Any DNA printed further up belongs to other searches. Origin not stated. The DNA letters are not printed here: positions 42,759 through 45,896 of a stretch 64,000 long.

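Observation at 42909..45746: Stand-alone TIR-NB-ARC-TPR STAND NTPase: candidate single-gene immune or abortive-infection sensor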

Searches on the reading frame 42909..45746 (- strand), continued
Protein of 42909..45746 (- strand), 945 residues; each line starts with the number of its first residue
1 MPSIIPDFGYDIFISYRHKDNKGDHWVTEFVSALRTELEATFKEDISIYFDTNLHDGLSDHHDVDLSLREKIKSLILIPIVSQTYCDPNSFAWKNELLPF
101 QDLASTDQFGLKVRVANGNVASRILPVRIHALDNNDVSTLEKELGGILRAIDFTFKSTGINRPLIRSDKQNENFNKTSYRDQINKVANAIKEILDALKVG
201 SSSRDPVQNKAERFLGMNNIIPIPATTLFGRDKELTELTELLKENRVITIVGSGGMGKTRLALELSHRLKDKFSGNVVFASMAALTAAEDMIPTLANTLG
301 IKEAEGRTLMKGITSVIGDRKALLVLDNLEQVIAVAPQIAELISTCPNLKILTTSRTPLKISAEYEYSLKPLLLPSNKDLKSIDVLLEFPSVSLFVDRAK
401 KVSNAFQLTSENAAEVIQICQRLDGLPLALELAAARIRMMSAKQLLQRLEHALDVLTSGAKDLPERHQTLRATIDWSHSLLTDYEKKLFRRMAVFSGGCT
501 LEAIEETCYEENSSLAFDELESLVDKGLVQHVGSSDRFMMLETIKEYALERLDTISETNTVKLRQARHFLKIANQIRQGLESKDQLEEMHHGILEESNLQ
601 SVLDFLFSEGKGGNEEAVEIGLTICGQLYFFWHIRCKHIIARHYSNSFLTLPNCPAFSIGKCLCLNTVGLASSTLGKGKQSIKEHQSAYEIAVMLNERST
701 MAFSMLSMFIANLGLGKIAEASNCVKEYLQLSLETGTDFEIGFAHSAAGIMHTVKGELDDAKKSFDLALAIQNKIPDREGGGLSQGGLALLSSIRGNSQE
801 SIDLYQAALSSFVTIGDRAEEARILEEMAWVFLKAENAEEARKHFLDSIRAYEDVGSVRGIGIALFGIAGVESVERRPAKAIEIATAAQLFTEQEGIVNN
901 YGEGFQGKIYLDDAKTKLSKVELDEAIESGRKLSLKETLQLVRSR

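Call 21: find_encoding_contigs(protein=P0006, flank=8000, max_places=2)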
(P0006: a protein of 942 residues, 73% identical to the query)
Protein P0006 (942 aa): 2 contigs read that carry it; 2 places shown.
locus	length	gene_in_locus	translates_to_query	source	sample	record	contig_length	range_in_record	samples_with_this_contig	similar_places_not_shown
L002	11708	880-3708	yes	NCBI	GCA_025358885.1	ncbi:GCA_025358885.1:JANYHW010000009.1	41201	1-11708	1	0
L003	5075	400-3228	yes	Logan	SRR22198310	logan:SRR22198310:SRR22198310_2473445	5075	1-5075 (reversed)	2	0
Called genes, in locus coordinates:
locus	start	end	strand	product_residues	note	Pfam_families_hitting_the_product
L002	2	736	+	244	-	?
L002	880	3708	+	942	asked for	PF00931:NB-ARC (faint), PF25201:nSTAND6 (faint), PF13401:AAA_22 (weak), PF13181:TPR_8 (faint), PF07719:TPR_2 (faint), PF13424:TPR_12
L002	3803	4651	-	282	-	PF01209:Ubie_methyltran, PF05148:Methyltransf_8 (weak), PF13489:Methyltransf_23, PF13649:Methyltransf_25, PF13847:Methyltransf_31, PF08241:Methyltransf_11, PF08242:Methyltransf_12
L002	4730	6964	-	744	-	PF20256:MoCoBD_2 (weak), PF02738:MoCoBD_1, PF20256:MoCoBD_2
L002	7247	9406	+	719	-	-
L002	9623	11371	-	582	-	PF00378:ECH_1 (faint), PF01343:Peptidase_S49, PF25145:NfeD1b_N, PF01343:Peptidase_S49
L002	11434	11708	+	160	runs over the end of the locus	PF01288:HPPK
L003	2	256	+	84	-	?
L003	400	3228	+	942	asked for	PF00931:NB-ARC (faint), PF25201:nSTAND6 (faint), PF13401:AAA_22 (weak), PF13181:TPR_8 (faint), PF07719:TPR_2 (faint), PF13424:TPR_12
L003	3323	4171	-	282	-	PF01209:Ubie_methyltran, PF05148:Methyltransf_8 (weak), PF13489:Methyltransf_23, PF13649:Methyltransf_25, PF13847:Methyltransf_31, PF08241:Methyltransf_11, PF08242:Methyltransf_12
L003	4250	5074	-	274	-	?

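Call 22: find_encoding_contigs(protein=P0009, flank=8000, max_places=2)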
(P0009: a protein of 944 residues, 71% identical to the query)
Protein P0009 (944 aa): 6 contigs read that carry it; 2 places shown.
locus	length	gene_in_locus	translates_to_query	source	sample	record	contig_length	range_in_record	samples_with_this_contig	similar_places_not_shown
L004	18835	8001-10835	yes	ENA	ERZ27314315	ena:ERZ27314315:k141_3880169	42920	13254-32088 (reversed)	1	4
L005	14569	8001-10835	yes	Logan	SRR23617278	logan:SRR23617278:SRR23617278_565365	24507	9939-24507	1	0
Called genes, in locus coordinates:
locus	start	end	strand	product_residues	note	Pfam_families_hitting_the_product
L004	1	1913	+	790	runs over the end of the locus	PF01315:Ald_Xan_dh_C, PF02738:MoCoBD_1, PF20256:MoCoBD_2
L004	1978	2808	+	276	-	PF00941:FAD_binding_5, PF03450:CO_deh_flav_C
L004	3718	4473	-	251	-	PF05711:TylF, PF13578:Methyltransf_24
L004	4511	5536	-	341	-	PF02625:XdhC_CoxI, PF13478:XdhC_C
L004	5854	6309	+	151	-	-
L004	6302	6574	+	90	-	PF02597:ThiS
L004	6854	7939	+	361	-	PF14870:PSII_BNR (faint), PF15902:Sortilin-Vps10 (faint), PF02012:BNR (faint)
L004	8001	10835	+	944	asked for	PF00931:NB-ARC, PF13401:AAA_22 (weak), PF13424:TPR_12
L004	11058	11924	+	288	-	PF00941:FAD_binding_5, PF03450:CO_deh_flav_C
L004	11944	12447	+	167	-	PF00111:Fer2 (weak), PF01799:Fer2_2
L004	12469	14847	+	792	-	PF01315:Ald_Xan_dh_C, PF02738:MoCoBD_1, PF20256:MoCoBD_2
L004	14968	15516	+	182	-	PF11485:STK_08120-like (weak), PF06240:COXG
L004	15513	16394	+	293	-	PF13191:AAA_16 (faint), PF00004:AAA, PF05496:RuvB_N (faint), PF07726:AAA_3 (faint), PF07728:AAA_5, PF13401:AAA_22 (weak)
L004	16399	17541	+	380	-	PF05762:VWA_CoxE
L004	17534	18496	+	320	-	PF02625:XdhC_CoxI, PF13478:XdhC_C, PF04945:YHS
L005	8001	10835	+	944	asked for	PF00931:NB-ARC, PF13401:AAA_22 (weak), PF13424:TPR_12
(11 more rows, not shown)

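Call 31: find_related_loci(query=window:42909-45746:-, collection=genome_contigs, flank=8000)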
Query window:42909-45746:- (945 aa) in genome_contigs; peptide patterns used: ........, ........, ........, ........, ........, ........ (x = any residue, [..] = any of these).
53 stretches matched a pattern; 28 encode a relative of the query (tblastn E <= 1e-3); 28 distinct loci.
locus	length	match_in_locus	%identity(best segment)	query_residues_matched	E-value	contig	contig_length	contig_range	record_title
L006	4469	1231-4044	76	1-941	0e+0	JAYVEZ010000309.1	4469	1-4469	MAG: Cytophagales bacterium isolate GL36_UP_metabinner_3 GL36_UP_metabinner_3_308, whole genome shotgun sequence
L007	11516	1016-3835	77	1-941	0e+0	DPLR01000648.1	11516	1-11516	MAG TPA_asm: Cytophagales bacterium isolate UBA11987 contig_103065, whole genome shotgun sequence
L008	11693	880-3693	73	1-941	0e+0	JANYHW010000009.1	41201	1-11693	MAG: Cytophagales bacterium isolate GL140_2_metabinner_11 GL140_2_k141_2589057, whole genome shotgun sequence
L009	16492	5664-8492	71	1-944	0e+0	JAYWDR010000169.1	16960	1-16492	MAG: Cyclobacteriaceae bacterium isolate GL95_UP_metabinner_8 GL95_UP_metabinner_8_168, whole genome shotgun sequence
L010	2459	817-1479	62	1-210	1e-89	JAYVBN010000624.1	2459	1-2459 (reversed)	MAG: Bacteroidia bacterium isolate GL28_UP_metabinner_4 GL28_UP_metabinner_4_623, whole genome shotgun sequence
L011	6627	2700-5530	64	1-209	4e-83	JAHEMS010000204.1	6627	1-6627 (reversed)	MAG: Bacteroidetes bacterium isolate Ww80 NODE_32701_length_6627_cov_2.929757, whole genome shotgun sequence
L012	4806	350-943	66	1-198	5e-83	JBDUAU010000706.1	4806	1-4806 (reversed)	MAG: Saprospiraceae bacterium isolate cluster4_bin.199 NODE_73921_length_4806_cov_4.421595, whole genome shotgun sequenc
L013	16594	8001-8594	68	1-198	5e-82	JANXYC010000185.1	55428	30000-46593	MAG: Cyclobacteriaceae bacterium isolate GL140_3_metabat_283_sub GL140_3_k141_2660737, whole genome shotgun sequence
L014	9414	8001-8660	60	1-226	6e-80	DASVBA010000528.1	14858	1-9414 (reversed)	MAG TPA_asm: Chryseolinea sp. isolate SMAG_U1967 k141_1482181, whole genome shotgun sequence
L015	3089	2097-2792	60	1-207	1e-79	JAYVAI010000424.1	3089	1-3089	MAG: Cyclobacteriaceae bacterium isolate GL24_UP_concoct_27 GL24_UP_concoct_27_423, whole genome shotgun sequence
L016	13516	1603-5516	59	1-210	1e-77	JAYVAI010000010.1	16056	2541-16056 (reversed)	MAG: Cyclobacteriaceae bacterium isolate GL24_UP_concoct_27 GL24_UP_concoct_27_9, whole genome shotgun sequence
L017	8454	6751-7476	53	1-251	1e-76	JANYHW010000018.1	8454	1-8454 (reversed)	MAG: Cytophagales bacterium isolate GL140_2_metabinner_11 GL140_2_k141_2718750, whole genome shotgun sequence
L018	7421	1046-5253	59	1-198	9e-77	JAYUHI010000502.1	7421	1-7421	MAG: Bacteroidota bacterium isolate GFS_8370 GFS_8370_501, whole genome shotgun sequence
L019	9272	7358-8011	60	1-212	6e-77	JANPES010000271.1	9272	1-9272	MAG: Cyclobacteriaceae bacterium isolate VAR_78_metabat_198 VAR_78_k141_2746980, whole genome shotgun sequence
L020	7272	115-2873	61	1-203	4e-76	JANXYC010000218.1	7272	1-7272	MAG: Cyclobacteriaceae bacterium isolate GL140_3_metabat_283_sub GL140_3_k141_2424835, whole genome shotgun sequence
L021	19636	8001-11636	63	1-203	1e-74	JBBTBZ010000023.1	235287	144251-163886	MAG: Bacteroidota bacterium isolate H41-bin033_1 H41_bin033_1_000000000023, whole genome shotgun sequence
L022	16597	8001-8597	59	1-198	6e-73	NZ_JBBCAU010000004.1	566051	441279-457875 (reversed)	Chryseolinea sp. T2 T2_scaffold4, whole genome shotgun sequence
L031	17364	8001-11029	59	1-209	2e-74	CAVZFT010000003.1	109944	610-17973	MAG: uncultured Cytophagales bacterium isolate MFD05567.bin.1.253 genome assembly, contig: contig_102455, whole genome s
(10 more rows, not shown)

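Call 48: list_cluster_members(proteins=[P0001, P0004, P0009, P0013, P0241, P0244, P0246, P0248])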
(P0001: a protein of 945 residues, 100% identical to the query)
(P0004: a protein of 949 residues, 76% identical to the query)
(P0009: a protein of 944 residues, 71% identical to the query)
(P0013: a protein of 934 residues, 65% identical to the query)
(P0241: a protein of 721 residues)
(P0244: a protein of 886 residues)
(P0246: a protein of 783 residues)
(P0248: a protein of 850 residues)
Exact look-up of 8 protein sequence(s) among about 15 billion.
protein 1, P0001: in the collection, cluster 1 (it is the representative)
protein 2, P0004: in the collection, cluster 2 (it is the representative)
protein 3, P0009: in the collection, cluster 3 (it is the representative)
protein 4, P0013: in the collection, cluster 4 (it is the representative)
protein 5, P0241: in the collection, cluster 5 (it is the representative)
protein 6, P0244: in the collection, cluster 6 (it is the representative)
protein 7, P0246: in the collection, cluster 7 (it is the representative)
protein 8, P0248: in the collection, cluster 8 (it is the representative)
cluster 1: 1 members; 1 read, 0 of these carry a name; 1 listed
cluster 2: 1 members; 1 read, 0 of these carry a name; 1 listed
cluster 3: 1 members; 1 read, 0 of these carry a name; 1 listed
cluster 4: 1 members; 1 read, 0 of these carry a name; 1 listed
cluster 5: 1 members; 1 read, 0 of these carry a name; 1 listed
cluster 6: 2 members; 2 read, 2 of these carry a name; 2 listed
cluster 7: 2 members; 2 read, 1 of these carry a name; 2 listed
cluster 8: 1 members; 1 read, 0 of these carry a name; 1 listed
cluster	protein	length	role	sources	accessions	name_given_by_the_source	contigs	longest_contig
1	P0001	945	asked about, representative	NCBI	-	-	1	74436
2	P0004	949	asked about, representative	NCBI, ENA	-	-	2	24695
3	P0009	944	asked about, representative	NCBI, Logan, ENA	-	-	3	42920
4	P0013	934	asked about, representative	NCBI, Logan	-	-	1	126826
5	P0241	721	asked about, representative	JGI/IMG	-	-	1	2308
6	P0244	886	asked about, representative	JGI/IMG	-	tetratricopeptide (TPR) repeat protein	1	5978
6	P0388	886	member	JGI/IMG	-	tetratricopeptide (TPR) repeat protein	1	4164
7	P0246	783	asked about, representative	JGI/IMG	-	TolB-like protein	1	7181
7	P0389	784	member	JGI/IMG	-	-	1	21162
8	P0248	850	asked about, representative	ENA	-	-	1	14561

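Call 59: search_protein_families(library=pfam, proteins=[L007:439-840:+, L007:4075-5175:-, L007:5420-6424:-, L007:6671-7210:+, L007:7603-8322:-, L007:8611-9858:-, L007:9983-10714:+, L007:10854-11510:+], max_evalue=0.00001)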
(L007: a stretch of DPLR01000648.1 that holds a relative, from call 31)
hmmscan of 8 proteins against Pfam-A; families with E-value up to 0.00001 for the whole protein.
L007:439-840:+ (133 aa): 0 families

L007:4075-5175:- (366 aa): 1 family
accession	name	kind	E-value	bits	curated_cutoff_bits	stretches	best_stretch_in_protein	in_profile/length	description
PF00487.30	FA_desaturase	-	5.7e-28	98.8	29.7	1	99-332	3-249/253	Fatty acid desaturase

L007:5420-6424:- (334 aa): 0 families

L007:6671-7210:+ (179 aa): 0 families

L007:7603-8322:- (239 aa): 0 families

L007:8611-9858:- (415 aa): 0 families

L007:9983-10714:+ (243 aa): 0 families

L007:10854-11510:+ (218 aa): 0 families

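Call 66: search_protein_families(library=pfam, proteins=[L022:2213-3658:+, L021:1021-2280:-, L031:13900-15348:-, L002:7247-9406:+, L002:155-736:+, L021:3536-5659:+, L021:11025-13409:+, L016:7081-9393:+], max_evalue=0.0001)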
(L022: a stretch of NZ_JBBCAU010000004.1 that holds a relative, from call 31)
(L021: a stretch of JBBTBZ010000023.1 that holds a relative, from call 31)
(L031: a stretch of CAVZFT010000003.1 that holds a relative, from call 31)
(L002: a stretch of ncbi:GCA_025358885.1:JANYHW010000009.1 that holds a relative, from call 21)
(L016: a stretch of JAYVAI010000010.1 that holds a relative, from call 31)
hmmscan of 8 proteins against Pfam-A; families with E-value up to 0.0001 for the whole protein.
L022:2213-3658:+ (481 aa): 2 families
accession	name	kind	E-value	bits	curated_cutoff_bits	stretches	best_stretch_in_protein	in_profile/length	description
PF01979.26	Amidohydro_1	-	2e-21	77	25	1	82-452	1-340/345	Amidohydrolase family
PF07969.17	Amidohydro_3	-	3e-13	50.5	29.7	1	351-438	356-449/472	Amidohydrolase family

L021:1021-2280:- (419 aa): 1 family
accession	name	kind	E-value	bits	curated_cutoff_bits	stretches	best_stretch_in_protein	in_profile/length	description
PF01979.26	Amidohydro_1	-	8.4e-34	117.8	25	1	74-415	1-343/345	Amidohydrolase family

L031:13900-15348:- (482 aa): 2 families
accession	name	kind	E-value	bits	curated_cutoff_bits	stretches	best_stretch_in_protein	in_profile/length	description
PF01979.26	Amidohydro_1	-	5.9e-47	161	25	1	125-475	1-345/345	Amidohydrolase family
PF07969.17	Amidohydro_3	-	3.7e-14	53.5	29.7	1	257-457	231-450/472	Amidohydrolase family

L002:7247-9406:+ (719 aa): 1 family
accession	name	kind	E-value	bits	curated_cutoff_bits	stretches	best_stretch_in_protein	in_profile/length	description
PF07719.23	TPR_2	-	5.1e-05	23.5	27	0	660-681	7-28/34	Tetratricopeptide repeat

L002:155-736:+ (193 aa): 1 family
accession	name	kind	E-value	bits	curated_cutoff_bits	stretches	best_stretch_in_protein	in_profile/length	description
PF07676.18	PD40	-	1.7e-09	37.8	20.9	1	56-86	7-38/38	WD40-like Beta Propeller Repeat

L021:3536-5659:+ (707 aa): 7 families
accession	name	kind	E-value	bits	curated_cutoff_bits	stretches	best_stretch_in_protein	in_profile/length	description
PF07719.23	TPR_2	-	8.1e-09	35.4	27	0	609-636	2-29/34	Tetratricopeptide repeat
PF13181.12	TPR_8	-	9.7e-09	35.2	25.7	0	648-672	5-29/34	Tetratricopeptide repeat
PF14559.12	TPR_19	-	3.2e-08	34.2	25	0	586-640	4-57/68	Tetratricopeptide repeat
PF00515.34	TPR_1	-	1.6e-07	31.3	27.8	0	545-561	6-22/34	Tetratricopeptide repeat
PF13428.12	TPR_14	-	7.9e-07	29.6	23.5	0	609-638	2-31/44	Tetratricopeptide repeat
PF13424.12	TPR_12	-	2.1e-05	25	30.1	0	579-638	9-75/77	Tetratricopeptide repeat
PF13414.12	TPR_11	-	4e-05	23.6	26.8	0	585-622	6-42/42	TPR repeat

L021:11025-13409:+ (794 aa): 12 families
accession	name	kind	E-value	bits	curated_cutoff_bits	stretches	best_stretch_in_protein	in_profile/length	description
PF13181.12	TPR_8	-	3.9e-17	61.3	25.7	0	587-616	4-33/34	Tetratricopeptide repeat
PF07719.23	TPR_2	-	2.6e-16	58.8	27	0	587-617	4-34/34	Tetratricopeptide repeat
PF13428.12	TPR_14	-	2.5e-15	55.9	23.5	0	486-521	7-42/44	Tetratricopeptide repeat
PF14559.12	TPR_19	-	5.3e-13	49.5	25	0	497-553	8-62/68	Tetratricopeptide repeat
PF13431.12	TPR_17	-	7.1e-12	45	24.4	0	538-571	3-34/34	Tetratricopeptide repeat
PF23914.1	TPR_CcmH_CycH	-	7.5e-12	45.8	42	1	476-532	46-101/158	Cytochrome c-type biogenesis protein H TPR domain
PF13432.12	TPR_16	-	7.3e-10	39.6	32.7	0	532-583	14-64/65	Tetratricopeptide repeat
PF00515.34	TPR_1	-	4.6e-09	36.2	27.8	0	489-513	10-34/34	Tetratricopeptide repeat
PF12569.14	NatA_aux_su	-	3.3e-08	33.4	33.3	0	366-448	158-236/515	N-terminal acetyltransferase A, auxiliary subunit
PF13414.12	TPR_11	-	1.2e-07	31.7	26.8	0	489-517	3-31/42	TPR repeat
PF13424.12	TPR_12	-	2.4e-07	31.3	30.1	0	624-682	9-69/77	Tetratricopeptide repeat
PF13429.12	TPR_15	-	1.4e-06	28.4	26.2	0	484-578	150-242/280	Tetratricopeptide repeat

L016:7081-9393:+ (770 aa): 8 families
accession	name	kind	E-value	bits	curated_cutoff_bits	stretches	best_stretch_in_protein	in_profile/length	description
PF07719.23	TPR_2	-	5.6e-13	48.4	27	1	479-510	2-33/34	Tetratricopeptide repeat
PF13431.12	TPR_17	-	1.6e-12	47.1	24.4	1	466-498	1-33/34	Tetratricopeptide repeat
PF00515.34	TPR_1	-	9.3e-11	41.5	27.8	1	479-510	2-33/34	Tetratricopeptide repeat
PF13181.12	TPR_8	-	1.2e-10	41.1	25.7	1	479-510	2-33/34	Tetratricopeptide repeat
PF13428.12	TPR_14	-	2.3e-08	34.4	23.5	0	480-511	3-34/44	Tetratricopeptide repeat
PF13414.12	TPR_11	-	5.6e-08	32.8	26.8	0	467-489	17-39/42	TPR repeat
PF14559.12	TPR_19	-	9.2e-07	29.5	25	0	491-543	4-57/68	Tetratricopeptide repeat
PF13424.12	TPR_12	-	1.7e-06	28.6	30.1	0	480-538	5-72/77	Tetratricopeptide repeat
